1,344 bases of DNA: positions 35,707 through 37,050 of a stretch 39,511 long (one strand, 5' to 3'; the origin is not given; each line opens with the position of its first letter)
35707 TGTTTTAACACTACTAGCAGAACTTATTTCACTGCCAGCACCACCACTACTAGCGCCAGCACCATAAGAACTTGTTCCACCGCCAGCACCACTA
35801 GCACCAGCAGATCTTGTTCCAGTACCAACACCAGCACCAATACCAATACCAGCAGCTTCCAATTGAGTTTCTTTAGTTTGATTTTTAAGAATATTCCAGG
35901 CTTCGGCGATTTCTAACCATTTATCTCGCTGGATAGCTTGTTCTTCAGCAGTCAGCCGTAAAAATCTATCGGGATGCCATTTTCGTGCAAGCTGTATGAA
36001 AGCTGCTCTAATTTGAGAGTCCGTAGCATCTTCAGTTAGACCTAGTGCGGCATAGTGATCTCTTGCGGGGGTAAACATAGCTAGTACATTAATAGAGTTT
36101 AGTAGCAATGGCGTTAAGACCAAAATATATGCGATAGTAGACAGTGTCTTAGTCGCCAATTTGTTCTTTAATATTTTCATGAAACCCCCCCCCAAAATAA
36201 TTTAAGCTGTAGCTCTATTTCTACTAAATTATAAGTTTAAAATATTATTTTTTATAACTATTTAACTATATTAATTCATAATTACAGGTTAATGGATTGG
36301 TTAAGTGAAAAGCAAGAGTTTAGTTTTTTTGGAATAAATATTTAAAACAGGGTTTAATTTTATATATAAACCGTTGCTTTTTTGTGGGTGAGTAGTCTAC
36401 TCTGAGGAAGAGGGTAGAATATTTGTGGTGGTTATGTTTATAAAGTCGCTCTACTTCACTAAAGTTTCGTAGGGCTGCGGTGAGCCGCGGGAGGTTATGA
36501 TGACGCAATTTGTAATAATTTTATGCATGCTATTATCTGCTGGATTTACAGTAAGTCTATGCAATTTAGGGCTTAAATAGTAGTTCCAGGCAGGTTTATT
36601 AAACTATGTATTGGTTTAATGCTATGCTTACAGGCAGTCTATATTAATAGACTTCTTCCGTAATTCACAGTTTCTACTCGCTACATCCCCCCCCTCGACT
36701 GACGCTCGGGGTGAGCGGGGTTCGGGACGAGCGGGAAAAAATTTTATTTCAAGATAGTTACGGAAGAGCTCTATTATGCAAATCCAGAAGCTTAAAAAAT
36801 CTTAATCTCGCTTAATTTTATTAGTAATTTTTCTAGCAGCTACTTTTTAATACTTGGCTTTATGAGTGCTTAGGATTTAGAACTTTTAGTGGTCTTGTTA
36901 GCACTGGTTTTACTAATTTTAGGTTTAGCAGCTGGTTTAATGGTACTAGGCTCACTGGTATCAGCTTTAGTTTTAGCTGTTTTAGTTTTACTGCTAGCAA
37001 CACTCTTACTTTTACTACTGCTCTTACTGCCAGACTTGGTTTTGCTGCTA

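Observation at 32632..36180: Tandem paralogous J-domain (HPD) proteins with N-terminal signal-anchor; one fused to ankyrin repeats (effector-like)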

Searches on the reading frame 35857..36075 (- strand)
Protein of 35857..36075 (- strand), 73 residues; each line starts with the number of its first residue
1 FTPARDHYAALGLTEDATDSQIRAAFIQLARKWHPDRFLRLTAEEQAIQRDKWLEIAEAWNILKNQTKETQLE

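Call 32: search_solved_structures(query=window:35857-36075:-, max_evalue=0.01, show_alignments=2)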
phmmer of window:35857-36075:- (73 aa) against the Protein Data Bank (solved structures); distinct sequences matched with E-value up to 0.01: 49.
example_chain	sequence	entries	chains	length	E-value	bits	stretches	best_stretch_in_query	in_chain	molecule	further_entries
6rzy_A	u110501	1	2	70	9.1e-09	38.7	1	5-70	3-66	Heat shock protein 40, type II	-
6iws_A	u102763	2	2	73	6e-08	36.1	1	5-71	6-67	DnaJ homolog subfamily A member 3, mitochondrial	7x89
2dn9_A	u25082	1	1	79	1e-07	35.4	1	5-71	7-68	DnaJ homolog subfamily A member 3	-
2cug_A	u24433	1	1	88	1e-07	35.4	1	6-71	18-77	mKIAA0962 protein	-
1hdj_A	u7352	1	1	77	1.2e-06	32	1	5-68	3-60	HUMAN HSP40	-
1bqz_A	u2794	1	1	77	1.7e-06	31.6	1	5-69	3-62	DNAJ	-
2kqx_A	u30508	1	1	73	2.8e-06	30.8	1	4-70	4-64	Curved DNA-binding protein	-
3ucs_C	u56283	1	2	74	3e-06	30.8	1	4-70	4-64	Curved DNA-binding protein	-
6z5n_A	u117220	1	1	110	3.4e-06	30.5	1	5-68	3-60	DnaJ homolog subfamily B member 1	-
9dyv_A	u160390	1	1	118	3.5e-06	30.5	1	4-68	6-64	Chaperone protein DnaJ 2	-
4j7z_A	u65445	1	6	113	3.8e-06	30.4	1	4-68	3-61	Chaperone protein DnaJ 2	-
1bq0_A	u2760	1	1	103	4.5e-06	30.2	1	5-69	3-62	DNAJ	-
5nro_B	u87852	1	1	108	4.5e-06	30.2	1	5-69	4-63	Chaperone protein DnaJ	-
1xbl_A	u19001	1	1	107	5.1e-06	30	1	5-69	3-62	DNAJ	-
6psi_A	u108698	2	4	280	6.4e-06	29.7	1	4-67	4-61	Chaperone protein DnaJ 2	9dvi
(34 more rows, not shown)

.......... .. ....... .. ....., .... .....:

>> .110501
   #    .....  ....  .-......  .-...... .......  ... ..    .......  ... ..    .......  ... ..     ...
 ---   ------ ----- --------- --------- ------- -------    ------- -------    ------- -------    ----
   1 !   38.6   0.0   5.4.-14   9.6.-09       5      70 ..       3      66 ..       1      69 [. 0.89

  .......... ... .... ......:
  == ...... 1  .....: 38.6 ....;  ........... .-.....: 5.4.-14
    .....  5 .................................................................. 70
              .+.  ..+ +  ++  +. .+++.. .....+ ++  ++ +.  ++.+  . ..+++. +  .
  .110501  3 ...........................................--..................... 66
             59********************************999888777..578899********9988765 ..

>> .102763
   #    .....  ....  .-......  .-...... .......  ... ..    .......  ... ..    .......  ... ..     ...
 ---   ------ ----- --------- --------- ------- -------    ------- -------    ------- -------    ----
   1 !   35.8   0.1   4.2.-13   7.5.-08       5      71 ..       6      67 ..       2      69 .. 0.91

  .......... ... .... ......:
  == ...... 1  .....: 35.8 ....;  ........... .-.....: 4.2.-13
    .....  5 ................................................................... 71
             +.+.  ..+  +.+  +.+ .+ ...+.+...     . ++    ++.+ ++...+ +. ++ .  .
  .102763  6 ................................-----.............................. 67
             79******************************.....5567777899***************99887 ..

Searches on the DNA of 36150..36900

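Call 76: search_rna_families(source=window, start=36150, end=36900, threshold=evalue, max_evalue=1, show_alignments=1)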
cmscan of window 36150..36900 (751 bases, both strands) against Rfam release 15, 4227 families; matches with E-value up to 1: 0.
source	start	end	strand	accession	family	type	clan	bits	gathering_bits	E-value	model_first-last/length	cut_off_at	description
